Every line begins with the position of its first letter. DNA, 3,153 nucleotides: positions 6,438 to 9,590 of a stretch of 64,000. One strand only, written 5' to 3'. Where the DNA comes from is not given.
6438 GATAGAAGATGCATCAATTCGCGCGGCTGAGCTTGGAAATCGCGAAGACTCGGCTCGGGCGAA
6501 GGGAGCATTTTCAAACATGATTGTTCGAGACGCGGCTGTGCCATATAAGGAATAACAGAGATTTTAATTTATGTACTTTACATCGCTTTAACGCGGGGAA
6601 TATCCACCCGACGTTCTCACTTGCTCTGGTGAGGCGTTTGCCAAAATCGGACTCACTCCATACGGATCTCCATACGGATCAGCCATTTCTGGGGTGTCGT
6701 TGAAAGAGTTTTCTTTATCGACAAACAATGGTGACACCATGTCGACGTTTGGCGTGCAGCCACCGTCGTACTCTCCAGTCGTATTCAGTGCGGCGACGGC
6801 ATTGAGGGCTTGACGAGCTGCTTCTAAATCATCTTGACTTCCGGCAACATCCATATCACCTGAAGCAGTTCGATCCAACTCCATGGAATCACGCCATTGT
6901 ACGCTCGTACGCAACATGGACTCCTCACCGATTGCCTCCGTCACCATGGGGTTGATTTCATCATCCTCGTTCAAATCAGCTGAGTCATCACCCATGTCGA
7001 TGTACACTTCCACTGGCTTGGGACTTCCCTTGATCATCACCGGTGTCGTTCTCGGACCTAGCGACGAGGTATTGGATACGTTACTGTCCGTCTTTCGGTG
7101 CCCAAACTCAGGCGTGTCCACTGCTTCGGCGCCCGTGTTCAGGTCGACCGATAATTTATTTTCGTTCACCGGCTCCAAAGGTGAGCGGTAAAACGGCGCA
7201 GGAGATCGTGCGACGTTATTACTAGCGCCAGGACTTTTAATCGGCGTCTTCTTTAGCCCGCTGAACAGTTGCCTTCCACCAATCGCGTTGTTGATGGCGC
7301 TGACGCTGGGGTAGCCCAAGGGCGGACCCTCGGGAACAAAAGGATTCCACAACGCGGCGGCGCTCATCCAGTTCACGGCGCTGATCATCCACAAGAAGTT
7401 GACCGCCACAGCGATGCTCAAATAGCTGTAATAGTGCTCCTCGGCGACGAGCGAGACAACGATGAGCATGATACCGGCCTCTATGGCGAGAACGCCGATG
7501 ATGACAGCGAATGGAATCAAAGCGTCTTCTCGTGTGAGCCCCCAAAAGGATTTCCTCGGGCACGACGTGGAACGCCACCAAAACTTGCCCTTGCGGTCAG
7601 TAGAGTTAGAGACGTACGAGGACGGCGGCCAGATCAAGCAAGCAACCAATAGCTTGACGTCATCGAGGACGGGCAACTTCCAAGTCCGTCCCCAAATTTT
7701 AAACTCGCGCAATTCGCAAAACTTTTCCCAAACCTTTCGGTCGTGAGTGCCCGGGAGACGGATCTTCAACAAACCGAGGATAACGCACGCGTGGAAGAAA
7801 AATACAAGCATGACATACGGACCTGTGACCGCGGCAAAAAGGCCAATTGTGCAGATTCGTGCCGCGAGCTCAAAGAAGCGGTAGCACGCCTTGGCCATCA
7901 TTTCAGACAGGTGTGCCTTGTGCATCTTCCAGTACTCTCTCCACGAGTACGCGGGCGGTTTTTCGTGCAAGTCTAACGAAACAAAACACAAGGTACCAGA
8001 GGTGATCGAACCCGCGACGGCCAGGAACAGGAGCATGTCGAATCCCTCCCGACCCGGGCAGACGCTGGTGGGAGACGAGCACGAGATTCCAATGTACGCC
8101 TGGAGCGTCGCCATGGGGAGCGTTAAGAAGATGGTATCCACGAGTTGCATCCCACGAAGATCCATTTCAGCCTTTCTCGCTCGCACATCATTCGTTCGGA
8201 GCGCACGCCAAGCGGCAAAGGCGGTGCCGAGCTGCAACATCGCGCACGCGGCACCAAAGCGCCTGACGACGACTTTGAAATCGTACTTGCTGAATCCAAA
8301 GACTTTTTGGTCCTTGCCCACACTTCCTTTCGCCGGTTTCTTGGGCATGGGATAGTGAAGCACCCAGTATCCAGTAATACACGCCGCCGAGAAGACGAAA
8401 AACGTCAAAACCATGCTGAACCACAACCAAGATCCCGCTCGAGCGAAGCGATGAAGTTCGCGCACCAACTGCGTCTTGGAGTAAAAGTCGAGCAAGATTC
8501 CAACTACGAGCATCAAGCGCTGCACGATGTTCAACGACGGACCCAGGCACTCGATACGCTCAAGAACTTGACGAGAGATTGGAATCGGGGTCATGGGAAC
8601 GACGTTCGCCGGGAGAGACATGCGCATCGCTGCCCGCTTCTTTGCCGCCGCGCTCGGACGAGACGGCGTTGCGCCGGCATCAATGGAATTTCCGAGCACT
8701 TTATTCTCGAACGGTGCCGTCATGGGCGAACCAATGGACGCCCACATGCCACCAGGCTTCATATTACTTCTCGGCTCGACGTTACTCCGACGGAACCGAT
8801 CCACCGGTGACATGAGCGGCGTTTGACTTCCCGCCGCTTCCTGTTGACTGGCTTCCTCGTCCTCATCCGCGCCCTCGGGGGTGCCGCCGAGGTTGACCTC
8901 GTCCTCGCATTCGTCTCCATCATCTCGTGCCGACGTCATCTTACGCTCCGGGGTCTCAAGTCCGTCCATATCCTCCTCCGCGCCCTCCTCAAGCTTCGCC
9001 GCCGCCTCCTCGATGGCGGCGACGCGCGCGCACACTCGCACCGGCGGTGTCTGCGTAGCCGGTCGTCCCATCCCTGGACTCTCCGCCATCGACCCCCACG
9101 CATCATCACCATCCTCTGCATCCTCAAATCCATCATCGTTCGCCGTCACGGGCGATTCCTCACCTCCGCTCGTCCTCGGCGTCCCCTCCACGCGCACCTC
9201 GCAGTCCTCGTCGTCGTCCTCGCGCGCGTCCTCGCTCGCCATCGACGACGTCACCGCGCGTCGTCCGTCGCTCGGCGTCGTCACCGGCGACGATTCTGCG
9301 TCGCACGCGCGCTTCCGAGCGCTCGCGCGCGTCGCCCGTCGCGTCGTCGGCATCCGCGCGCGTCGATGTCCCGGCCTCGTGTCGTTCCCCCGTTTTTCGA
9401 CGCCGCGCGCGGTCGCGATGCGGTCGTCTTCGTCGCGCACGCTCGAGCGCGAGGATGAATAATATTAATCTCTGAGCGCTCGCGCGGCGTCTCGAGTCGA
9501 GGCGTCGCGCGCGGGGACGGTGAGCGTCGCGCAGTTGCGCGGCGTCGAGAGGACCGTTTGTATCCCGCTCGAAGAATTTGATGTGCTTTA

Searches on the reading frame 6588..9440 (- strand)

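Call 7: search_protein_families(library=pfam, proteins=[window:6588-9440:-], max_evalue=0.01)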
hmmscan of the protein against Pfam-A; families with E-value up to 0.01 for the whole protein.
window:6588-9440:- (950 aa): 1 family
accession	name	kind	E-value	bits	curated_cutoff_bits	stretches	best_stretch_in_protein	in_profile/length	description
PF09815.14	XK-related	-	1.1e-12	48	24.8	1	312-555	4-236/337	XK-related protein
